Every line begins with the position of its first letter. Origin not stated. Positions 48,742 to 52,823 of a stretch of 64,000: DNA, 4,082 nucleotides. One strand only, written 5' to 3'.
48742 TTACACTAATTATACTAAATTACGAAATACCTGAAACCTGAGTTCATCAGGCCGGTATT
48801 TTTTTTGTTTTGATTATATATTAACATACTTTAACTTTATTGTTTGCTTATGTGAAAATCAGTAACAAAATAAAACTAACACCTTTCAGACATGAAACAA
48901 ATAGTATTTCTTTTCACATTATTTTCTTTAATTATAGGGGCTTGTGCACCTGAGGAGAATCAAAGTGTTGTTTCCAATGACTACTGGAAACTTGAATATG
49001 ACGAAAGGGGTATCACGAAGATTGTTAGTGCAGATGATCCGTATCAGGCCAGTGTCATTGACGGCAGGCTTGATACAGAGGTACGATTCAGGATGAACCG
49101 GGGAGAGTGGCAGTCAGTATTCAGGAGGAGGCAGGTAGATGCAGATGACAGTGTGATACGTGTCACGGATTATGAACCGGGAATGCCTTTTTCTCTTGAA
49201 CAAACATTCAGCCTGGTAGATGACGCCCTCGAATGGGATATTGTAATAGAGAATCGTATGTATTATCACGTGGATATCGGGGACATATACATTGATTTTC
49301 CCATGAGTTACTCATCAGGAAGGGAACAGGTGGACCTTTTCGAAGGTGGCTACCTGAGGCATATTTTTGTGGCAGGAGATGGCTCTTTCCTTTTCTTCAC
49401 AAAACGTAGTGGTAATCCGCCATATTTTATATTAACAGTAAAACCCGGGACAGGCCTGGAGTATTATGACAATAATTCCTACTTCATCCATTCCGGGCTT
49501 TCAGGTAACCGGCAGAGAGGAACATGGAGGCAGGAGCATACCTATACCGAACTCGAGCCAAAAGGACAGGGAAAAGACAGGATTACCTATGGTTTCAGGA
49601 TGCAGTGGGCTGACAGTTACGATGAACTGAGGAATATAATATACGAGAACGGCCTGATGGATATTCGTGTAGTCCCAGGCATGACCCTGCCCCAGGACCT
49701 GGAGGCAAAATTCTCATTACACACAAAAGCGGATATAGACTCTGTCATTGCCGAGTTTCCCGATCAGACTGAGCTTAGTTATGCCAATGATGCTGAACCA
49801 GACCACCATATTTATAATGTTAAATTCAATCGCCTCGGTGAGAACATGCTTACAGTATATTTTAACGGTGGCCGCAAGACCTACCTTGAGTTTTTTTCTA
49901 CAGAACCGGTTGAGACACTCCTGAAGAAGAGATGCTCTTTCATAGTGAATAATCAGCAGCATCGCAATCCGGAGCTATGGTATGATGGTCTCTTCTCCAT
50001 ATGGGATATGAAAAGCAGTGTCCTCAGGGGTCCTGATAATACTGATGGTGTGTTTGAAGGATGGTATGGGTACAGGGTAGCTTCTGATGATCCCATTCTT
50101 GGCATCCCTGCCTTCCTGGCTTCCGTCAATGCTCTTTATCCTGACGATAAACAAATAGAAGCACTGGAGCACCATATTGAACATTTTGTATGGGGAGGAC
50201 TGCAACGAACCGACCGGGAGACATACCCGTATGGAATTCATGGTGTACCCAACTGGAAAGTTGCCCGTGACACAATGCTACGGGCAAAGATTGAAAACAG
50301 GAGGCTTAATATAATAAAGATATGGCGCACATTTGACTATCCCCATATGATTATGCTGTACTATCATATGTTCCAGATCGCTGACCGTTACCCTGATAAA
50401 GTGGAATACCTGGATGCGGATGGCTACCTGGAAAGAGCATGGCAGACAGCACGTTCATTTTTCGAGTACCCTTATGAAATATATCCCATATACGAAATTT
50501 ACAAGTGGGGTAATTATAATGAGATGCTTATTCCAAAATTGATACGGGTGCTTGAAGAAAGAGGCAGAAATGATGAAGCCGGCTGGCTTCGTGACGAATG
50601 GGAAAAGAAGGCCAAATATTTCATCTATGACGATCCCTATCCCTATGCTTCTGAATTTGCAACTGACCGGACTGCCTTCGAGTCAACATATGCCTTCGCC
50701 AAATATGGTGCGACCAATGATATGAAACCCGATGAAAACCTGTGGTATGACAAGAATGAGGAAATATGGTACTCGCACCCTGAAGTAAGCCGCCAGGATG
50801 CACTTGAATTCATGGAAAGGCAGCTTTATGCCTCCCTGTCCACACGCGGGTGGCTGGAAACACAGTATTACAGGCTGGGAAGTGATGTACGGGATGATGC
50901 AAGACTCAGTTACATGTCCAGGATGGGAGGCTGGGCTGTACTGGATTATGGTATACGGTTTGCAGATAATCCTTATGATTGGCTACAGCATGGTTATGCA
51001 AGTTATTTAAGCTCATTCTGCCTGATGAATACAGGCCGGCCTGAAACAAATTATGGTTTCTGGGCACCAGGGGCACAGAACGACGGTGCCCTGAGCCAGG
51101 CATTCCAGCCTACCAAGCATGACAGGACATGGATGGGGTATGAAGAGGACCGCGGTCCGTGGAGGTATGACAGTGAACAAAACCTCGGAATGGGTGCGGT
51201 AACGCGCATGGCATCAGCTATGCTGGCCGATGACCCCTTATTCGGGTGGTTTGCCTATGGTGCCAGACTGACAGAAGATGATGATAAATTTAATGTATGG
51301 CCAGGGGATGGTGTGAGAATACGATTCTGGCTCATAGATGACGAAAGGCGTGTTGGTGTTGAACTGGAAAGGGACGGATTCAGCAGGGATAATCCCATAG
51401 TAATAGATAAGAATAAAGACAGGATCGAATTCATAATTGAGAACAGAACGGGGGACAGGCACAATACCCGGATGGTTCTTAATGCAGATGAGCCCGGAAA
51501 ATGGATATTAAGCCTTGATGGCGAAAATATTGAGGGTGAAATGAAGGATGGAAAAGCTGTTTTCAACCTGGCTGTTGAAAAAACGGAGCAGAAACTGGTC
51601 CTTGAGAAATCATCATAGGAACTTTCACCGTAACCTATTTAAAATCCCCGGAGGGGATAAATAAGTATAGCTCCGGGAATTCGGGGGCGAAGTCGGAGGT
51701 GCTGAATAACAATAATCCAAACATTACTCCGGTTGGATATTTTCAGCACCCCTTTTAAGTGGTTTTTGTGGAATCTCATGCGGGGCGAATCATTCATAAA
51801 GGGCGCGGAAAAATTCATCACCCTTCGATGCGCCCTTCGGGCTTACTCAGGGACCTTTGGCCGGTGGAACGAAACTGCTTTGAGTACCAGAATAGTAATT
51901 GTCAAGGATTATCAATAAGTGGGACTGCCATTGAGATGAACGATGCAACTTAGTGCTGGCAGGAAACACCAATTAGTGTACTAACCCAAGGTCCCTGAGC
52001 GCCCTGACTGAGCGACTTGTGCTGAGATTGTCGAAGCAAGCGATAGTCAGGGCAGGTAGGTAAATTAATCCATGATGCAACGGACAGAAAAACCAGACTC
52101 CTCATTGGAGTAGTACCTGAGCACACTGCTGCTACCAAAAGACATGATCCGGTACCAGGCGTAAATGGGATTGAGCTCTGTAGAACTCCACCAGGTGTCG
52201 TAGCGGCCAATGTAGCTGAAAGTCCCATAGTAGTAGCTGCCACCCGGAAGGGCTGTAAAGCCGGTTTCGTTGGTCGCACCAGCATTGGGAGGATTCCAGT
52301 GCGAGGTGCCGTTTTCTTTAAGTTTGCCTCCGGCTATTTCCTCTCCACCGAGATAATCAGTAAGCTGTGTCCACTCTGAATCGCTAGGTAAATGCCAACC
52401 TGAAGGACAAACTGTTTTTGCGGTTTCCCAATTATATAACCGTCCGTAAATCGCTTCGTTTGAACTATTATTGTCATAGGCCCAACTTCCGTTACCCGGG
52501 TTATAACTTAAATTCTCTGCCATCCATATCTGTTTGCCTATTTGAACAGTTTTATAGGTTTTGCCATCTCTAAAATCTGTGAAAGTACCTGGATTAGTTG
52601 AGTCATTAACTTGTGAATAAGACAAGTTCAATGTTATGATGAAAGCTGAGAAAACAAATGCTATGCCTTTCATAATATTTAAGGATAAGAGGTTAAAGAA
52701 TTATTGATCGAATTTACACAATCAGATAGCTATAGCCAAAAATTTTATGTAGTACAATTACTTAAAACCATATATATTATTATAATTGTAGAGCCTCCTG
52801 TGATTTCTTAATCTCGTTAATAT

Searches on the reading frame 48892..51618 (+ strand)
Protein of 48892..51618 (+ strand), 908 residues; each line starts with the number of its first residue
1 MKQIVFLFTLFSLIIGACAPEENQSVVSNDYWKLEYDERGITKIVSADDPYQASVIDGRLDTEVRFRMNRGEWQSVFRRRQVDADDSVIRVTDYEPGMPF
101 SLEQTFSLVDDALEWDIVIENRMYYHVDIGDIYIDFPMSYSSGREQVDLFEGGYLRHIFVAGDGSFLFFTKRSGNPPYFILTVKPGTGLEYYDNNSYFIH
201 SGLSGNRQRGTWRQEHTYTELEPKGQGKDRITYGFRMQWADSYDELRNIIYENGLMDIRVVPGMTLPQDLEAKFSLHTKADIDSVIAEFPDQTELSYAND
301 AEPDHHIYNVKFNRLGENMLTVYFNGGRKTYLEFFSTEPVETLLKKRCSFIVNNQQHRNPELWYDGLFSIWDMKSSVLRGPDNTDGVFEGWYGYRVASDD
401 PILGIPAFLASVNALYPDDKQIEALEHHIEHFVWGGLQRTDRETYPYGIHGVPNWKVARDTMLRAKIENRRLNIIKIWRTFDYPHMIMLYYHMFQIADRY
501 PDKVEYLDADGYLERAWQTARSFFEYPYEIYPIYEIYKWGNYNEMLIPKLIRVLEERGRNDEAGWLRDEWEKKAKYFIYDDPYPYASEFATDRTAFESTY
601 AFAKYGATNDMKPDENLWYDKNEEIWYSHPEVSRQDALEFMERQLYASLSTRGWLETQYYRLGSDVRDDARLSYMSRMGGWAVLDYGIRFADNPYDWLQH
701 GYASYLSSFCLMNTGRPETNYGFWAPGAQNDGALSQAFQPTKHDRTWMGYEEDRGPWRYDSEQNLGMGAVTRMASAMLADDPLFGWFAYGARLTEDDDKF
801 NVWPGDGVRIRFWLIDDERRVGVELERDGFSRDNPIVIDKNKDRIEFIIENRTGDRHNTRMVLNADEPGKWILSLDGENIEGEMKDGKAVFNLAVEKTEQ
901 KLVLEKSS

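Call 14: search_protein_families(library=pfam, proteins=[window:48892-51618:+])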
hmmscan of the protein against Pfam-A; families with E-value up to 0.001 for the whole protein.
window:48892-51618:+ (908 aa): 1 family
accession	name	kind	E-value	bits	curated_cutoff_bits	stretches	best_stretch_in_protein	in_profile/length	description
PF18951.5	DUF5695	-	3.4e-34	118.5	25.2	1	99-608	90-613/857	Family of unknown function (DUF5695)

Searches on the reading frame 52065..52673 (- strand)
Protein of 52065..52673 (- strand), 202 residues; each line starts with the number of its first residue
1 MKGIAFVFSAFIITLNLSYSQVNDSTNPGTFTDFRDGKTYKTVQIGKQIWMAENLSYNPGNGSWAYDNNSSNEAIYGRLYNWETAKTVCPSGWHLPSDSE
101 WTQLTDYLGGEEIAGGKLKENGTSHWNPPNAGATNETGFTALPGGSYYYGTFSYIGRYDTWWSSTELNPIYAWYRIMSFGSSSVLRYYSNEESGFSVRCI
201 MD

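Call 14: search_protein_families(library=pfam, proteins=[window:52065-52673:-])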
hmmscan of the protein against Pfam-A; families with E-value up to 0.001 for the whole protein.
window:52065-52673:- (202 aa): 1 family
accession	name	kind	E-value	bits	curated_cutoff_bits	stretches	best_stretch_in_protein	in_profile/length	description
PF09603.15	Fib_succ_major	-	3.3e-37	129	33.9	1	43-200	1-186/187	Fibrobacter succinogenes major domain (Fib_succ_major)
